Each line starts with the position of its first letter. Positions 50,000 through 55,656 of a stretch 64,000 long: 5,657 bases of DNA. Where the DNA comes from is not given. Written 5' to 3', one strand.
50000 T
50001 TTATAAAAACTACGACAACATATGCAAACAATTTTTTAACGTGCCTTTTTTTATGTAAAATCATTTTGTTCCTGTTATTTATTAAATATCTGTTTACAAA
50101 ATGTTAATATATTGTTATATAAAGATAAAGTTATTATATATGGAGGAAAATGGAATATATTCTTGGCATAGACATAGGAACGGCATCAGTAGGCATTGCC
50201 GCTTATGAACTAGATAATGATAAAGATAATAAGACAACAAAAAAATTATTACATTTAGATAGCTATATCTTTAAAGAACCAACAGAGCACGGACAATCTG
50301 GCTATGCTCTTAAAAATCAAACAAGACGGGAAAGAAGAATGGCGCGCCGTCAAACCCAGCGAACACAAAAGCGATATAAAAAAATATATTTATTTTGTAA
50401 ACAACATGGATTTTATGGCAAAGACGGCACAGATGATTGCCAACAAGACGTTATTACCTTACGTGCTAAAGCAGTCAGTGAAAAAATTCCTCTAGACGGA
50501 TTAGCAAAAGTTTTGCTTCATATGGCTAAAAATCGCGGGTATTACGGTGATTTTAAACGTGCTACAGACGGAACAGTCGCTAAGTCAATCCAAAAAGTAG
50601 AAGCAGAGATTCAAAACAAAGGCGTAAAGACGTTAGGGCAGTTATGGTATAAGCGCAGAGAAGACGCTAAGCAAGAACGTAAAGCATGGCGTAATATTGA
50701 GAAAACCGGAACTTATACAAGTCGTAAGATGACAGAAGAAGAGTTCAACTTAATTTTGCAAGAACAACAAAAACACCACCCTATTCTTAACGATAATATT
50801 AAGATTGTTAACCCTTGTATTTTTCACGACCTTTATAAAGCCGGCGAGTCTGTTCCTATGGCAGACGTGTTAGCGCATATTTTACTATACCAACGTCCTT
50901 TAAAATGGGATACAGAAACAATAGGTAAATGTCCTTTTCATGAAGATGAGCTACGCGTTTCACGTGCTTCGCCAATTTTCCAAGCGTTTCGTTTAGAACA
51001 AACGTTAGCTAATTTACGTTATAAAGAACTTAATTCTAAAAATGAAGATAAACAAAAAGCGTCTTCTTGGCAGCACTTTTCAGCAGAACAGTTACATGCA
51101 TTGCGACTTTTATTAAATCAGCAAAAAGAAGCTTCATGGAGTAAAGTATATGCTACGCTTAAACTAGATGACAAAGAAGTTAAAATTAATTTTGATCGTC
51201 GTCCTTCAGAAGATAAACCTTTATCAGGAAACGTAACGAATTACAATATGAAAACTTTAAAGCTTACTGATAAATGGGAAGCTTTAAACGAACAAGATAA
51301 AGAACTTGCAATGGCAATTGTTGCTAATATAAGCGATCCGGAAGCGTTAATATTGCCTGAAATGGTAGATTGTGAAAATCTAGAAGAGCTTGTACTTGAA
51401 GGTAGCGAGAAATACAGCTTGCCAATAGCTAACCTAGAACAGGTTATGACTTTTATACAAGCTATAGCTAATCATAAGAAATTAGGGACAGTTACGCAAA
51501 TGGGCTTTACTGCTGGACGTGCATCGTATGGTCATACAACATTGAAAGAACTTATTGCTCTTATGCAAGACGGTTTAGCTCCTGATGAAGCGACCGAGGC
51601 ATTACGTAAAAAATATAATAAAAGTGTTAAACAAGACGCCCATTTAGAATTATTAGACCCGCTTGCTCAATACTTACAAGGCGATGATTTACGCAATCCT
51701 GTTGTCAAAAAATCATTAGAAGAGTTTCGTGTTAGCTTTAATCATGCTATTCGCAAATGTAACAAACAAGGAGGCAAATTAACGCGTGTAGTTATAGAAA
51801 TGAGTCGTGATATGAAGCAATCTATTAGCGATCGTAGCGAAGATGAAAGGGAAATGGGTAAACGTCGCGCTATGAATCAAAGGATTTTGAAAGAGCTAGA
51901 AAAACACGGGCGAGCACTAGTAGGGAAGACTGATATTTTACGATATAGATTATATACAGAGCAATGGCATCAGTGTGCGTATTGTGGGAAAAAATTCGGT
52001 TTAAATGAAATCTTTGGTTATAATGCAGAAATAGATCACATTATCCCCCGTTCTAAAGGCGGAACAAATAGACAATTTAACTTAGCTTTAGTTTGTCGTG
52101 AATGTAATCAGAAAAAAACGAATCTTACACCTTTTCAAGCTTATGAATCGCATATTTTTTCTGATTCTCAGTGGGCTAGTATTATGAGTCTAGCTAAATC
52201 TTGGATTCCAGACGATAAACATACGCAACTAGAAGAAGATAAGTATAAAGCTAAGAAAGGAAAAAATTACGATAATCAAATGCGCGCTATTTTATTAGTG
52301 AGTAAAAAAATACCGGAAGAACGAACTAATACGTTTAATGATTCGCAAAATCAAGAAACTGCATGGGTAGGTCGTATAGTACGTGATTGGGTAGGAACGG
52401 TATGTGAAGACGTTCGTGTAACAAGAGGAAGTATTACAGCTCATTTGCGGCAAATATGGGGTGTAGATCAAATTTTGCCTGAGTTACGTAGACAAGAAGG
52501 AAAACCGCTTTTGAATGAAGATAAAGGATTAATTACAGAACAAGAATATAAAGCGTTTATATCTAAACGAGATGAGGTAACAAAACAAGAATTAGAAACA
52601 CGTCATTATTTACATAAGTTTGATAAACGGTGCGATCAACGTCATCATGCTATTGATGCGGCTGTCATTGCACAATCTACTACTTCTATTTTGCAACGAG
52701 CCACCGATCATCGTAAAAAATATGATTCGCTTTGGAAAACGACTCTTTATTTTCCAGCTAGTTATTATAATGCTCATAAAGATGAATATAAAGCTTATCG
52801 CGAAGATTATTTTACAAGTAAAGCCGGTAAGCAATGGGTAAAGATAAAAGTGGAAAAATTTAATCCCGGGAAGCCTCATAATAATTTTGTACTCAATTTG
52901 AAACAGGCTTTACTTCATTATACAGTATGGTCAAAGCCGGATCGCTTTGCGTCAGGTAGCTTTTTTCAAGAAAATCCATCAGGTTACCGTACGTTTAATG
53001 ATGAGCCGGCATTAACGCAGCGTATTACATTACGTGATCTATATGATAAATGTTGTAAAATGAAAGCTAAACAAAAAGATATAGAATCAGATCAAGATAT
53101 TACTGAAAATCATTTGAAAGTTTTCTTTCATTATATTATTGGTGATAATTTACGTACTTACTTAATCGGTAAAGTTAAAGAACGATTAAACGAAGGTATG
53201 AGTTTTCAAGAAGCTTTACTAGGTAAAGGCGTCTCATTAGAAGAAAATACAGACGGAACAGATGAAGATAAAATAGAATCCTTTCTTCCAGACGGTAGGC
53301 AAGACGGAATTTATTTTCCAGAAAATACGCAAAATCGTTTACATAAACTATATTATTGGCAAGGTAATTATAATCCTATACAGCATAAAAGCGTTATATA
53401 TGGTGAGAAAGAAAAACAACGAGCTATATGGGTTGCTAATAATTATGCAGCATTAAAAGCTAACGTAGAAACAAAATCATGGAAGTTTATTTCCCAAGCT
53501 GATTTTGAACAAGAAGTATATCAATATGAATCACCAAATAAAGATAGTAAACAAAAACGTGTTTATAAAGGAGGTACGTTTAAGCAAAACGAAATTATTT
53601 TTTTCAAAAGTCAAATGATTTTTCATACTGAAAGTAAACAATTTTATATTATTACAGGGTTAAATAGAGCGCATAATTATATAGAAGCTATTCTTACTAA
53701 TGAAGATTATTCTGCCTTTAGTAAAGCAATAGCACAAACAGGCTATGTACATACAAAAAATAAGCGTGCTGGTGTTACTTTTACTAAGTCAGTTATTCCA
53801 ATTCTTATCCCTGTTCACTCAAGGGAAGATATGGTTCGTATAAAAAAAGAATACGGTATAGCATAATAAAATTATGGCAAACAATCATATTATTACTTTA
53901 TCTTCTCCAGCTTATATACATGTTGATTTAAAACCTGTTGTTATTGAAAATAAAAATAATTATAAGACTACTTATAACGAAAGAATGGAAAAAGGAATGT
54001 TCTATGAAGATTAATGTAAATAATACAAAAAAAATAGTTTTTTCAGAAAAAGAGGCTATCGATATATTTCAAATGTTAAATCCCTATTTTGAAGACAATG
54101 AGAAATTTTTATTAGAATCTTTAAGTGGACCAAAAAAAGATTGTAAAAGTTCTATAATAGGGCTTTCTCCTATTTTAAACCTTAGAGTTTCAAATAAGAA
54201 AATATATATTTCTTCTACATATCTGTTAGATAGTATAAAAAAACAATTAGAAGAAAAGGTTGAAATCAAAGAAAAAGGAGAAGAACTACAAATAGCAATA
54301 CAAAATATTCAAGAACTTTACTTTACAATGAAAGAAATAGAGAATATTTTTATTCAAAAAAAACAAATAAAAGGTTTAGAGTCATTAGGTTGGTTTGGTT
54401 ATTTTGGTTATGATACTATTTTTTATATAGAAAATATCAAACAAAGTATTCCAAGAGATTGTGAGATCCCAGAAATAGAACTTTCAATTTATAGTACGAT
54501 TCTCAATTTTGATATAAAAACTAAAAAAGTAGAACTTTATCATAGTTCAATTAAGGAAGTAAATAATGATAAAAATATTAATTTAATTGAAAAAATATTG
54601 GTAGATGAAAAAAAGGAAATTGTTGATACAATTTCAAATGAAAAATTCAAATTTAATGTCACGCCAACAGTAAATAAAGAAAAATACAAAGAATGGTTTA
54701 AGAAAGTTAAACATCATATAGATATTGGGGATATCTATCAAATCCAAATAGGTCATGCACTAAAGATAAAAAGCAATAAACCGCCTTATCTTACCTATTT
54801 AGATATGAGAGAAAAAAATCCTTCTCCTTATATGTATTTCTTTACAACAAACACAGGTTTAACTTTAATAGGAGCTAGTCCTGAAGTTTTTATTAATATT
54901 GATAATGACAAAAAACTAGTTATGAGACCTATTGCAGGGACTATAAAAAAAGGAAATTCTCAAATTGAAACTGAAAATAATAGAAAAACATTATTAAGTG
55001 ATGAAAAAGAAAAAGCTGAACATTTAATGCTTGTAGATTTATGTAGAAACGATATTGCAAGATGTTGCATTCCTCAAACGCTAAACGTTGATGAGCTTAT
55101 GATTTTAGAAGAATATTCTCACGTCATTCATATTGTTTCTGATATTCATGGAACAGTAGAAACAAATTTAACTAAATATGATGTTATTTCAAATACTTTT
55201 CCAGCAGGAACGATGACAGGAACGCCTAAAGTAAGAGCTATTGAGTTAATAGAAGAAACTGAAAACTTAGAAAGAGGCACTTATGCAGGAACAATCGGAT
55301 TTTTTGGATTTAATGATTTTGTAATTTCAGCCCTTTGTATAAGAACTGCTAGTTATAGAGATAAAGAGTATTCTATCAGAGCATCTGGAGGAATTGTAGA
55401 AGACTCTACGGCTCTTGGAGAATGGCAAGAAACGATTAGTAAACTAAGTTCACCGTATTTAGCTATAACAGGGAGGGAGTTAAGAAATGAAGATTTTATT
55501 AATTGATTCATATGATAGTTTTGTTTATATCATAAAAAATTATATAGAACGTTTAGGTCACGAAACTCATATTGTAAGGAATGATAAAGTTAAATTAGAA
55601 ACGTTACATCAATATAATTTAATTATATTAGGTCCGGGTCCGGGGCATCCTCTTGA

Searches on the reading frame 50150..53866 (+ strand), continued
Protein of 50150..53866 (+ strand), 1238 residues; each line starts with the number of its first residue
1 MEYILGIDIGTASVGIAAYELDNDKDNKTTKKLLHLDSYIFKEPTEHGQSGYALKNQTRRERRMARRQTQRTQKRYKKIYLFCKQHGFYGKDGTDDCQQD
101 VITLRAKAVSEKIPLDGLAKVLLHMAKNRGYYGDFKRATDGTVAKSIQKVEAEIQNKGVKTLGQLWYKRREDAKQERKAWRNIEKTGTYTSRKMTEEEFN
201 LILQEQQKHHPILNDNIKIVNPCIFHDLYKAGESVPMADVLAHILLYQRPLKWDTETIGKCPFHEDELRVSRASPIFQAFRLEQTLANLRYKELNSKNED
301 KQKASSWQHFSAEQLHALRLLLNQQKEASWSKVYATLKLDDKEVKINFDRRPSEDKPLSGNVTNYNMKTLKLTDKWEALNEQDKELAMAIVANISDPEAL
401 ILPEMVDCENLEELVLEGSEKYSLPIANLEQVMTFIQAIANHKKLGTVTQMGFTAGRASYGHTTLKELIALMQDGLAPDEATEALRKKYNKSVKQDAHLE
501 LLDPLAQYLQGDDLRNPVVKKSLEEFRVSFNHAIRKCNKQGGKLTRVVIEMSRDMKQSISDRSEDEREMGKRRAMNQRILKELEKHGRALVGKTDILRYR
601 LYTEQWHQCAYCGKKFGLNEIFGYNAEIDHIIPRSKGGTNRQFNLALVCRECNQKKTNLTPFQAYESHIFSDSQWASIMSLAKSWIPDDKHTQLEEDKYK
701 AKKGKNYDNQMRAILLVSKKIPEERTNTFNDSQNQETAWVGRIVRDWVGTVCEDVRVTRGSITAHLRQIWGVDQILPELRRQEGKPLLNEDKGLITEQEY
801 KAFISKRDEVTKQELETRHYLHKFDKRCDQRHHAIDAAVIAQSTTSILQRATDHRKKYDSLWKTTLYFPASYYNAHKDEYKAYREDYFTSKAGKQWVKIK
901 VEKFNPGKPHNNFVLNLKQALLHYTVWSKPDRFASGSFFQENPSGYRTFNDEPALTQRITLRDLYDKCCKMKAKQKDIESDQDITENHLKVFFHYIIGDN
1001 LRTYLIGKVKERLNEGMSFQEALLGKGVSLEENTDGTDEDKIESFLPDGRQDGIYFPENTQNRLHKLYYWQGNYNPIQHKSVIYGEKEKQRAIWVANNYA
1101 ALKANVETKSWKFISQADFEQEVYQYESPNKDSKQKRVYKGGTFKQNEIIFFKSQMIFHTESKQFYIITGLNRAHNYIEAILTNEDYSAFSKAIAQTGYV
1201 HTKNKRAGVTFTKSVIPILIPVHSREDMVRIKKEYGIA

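Call 73: find_encoding_contigs(protein=P0004, flank=6000, max_places=2)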
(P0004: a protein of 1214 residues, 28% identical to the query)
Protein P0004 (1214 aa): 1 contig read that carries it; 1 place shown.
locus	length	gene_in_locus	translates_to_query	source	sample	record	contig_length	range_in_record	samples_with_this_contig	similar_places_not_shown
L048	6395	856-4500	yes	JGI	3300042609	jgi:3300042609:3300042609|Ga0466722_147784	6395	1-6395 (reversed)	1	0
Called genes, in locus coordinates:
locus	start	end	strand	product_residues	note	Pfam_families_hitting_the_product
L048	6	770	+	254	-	-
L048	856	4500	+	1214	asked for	PF18470:Cas9_a, PF01844:HNH, PF13395:HNH_4, PF14279:HNH_5, PF18541:RuvC_III (weak)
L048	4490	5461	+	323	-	PF01867:Cas_Cas1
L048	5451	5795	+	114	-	PF20803:PaaX_M, PF09827:CRISPR_Cas2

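Call 76: search_solved_structures(query=window:50150-53866:+, max_evalue=0.00001)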
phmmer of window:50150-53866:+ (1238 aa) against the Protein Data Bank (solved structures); distinct sequences matched with E-value up to 0.00001: 37.
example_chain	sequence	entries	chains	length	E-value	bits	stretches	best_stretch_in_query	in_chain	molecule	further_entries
8hnt_A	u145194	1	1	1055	1.9e-33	118.4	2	465-688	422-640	CRISPR-associated endonuclease Cas9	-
8hnw_A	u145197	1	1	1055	4.1e-32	114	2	465-688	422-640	CRISPR-associated endonuclease Cas9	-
21dz_A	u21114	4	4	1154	3.2e-30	107.7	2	458-684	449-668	CRISPR-associated endonuclease Cas9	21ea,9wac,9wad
8ja0_A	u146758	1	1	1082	2.8e-28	101.3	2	464-690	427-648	CRISPR-associated endonuclease Cas9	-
6kc8_A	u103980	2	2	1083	2.9e-28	101.3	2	464-690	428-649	CRISPR-associated endonuclease Cas9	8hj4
6jdq_A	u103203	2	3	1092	3e-28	101.3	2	464-690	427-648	CRISPR-associated endonuclease Cas9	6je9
6jdv_A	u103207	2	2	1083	6.1e-27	96.9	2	464-690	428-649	CRISPR-associated endonuclease Cas9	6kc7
6je4_A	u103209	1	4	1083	7.2e-26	93.4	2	464-690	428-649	CRISPR-associated endonuclease Cas9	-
8d2k_A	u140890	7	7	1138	8e-25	89.9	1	515-665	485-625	CRISPR-associated endonuclease, Csn1 family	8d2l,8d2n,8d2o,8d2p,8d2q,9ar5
9ar4_A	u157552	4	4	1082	1.7e-23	85.5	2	513-664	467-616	CRISPR-associated endonuclease Cas9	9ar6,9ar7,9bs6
8jtj_A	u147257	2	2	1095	8.9e-23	83.1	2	513-663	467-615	CRISPR-associated endonuclease Cas9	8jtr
8uza_A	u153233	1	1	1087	7.7e-22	80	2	513-663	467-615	CRISPR-associated endonuclease Cas9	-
8uzb_A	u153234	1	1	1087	3.2e-21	78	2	460-663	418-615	CRISPR-associated endonuclease Cas9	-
6rj9_C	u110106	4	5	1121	3.3e-19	71.3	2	507-774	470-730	CRISPR-associated endonuclease Cas9 1 | Streptococcus Thermophilus 1 Cas9 | Cas 9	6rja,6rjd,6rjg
4ogc_A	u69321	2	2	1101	3.3e-17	64.7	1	549-775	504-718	HNH endonuclease domain protein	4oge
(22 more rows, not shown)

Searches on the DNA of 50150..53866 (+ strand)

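Call 50: build_rna_model(alignment_id=A3, structure=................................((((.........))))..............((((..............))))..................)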
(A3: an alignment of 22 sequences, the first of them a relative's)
Model R1 built from alignment A3 (22 sequences, 103 columns); structure: as given.
model positions 72; base pairs 8; branch points 1; effective number of sequences 8.88; information 0.783 bits per position. Calibrated on 0.2 Mb of random sequence (short: E-values are rough).
structure used (alignment columns):
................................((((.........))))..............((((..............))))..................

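Call 51: search_with_rna_model(model_id=R1, source=window, max_evalue=10, show_alignments=3)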
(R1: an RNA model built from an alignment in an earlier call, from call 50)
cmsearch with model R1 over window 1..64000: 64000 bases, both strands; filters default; matches with E-value up to 10: 8.
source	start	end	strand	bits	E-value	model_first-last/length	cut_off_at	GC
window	58265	58344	-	21.9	0.00017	1-72/72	no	0.31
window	22376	22435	+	15.5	0.013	1-72/72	no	0.28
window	9823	9860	-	15.1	0.016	1-72/72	no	0.26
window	58077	58156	-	13.2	0.057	1-72/72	no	0.32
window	61169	61199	-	10.3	0.4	1-72/72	no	0.32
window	36179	36251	+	9.5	0.67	1-72/72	no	0.32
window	22170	22239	+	9.4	0.73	1-72/72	no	0.26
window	38543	38580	-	9.3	0.76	1-72/72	no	0.34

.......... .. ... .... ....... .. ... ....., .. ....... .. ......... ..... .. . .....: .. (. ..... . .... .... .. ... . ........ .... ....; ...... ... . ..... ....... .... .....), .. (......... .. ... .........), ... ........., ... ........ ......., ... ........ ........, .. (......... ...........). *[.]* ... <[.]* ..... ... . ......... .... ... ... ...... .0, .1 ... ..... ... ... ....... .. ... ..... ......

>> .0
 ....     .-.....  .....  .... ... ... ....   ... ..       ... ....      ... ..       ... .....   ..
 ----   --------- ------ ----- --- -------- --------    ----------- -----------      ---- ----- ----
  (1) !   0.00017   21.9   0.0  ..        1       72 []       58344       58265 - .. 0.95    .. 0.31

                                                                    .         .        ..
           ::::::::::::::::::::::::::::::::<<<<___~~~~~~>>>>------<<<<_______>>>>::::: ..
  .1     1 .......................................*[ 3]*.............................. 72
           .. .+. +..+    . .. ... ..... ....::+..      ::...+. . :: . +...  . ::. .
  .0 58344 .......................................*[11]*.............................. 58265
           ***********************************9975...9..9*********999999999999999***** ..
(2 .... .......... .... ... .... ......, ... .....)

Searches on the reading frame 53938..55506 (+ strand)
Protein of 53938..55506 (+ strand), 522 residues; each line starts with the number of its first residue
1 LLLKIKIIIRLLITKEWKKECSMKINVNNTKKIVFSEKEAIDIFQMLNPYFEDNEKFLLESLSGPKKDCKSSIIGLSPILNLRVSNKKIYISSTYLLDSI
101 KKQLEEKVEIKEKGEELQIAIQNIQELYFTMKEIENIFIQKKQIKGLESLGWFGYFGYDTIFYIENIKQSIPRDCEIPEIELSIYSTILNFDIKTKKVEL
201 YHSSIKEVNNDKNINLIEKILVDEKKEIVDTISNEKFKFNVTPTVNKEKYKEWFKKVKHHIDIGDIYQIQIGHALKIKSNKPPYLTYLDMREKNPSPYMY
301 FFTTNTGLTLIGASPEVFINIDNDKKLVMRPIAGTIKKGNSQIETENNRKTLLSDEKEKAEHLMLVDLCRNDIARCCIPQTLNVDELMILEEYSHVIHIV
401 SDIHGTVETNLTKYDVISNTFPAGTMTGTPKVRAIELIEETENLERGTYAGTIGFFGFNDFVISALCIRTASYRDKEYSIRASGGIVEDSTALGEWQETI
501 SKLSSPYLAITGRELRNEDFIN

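Call 4: search_protein_families(library=pfam, proteins=[window:53938-55506:+], max_evalue=0.01)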
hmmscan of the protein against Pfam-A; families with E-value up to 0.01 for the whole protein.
window:53938-55506:+ (522 aa): 2 families
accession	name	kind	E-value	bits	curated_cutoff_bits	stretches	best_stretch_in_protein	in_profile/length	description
PF00425.24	Chorismate_bind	-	4.4e-80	269.4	27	1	247-502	2-257/257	chorismate binding enzyme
PF04715.19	Anth_synt_I_N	-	2.5e-17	63.9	23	1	53-199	14-139/140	Anthranilate synthase component I, N terminal region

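Call 5: search_protein_families(library=ncbifam, proteins=[window:53938-55506:+], max_evalue=0.01)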
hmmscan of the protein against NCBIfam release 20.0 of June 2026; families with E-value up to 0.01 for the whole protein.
window:53938-55506:+ (522 aa): 27 families (the best 25 are shown)
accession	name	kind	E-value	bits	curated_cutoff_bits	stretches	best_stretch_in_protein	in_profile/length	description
TIGR00564.1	trpE_most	equivalog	2.9e-114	382.6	517.7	1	53-506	16-450/455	anthranilate synthase component I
TIGR01820.1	TrpE-arch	equivalog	6.3e-106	355.3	512.05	1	42-505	3-443/449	anthranilate synthase component I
NF010086.0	PRK13571.1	equivalog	7e-82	275.6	693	1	140-511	115-498/510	anthranilate synthase component I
TIGR01824.1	PabB-clade2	equivalog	6e-79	265.9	408.55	1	151-503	2-352/355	aminodeoxychorismate synthase, component I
NF010079.0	PRK13564.1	equivalog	7.1e-75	252.8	471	1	28-505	9-506/521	anthranilate synthase component 1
NF010087.0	PRK13572.1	equivalog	1e-74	251.8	580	1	106-504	48-425/435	anthranilate synthase component I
NF010089.0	PRK13574.1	equivalog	6.6e-72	242.8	527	1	56-508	26-416/421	anthranilate synthase component I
TIGR00553.1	pabB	equivalog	3.7e-71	240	328.4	1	152-502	1-325/329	aminodeoxychorismate synthase component I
NF006563.0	PRK09070.1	equivalog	3.6e-70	236.8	514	1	149-502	91-436/447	aminodeoxychorismate synthase component I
NF004610.0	PRK05940.1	equivalog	1.9e-67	228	568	1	138-511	89-460/467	anthranilate synthase component I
NF010082.0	PRK13567.1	equivalog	2e-65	221.3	576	1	105-503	54-460/468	anthranilate synthase component I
NF005698.0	PRK07508.1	equivalog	4.2e-62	209.9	452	1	226-502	95-371/383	aminodeoxychorismate synthase component I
NF010081.0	PRK13566.1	equivalog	8.7e-61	206.1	645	1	131-512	142-509/729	anthranilate synthase component I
TIGR00565.1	trpE_proteo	equivalog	6.1e-59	200.2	494.65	1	148-504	125-487/498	anthranilate synthase component I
NF012009.0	PRK15465.1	equivalog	8.7e-55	186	622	1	151-503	105-444/453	aminodeoxychorismate synthase component 1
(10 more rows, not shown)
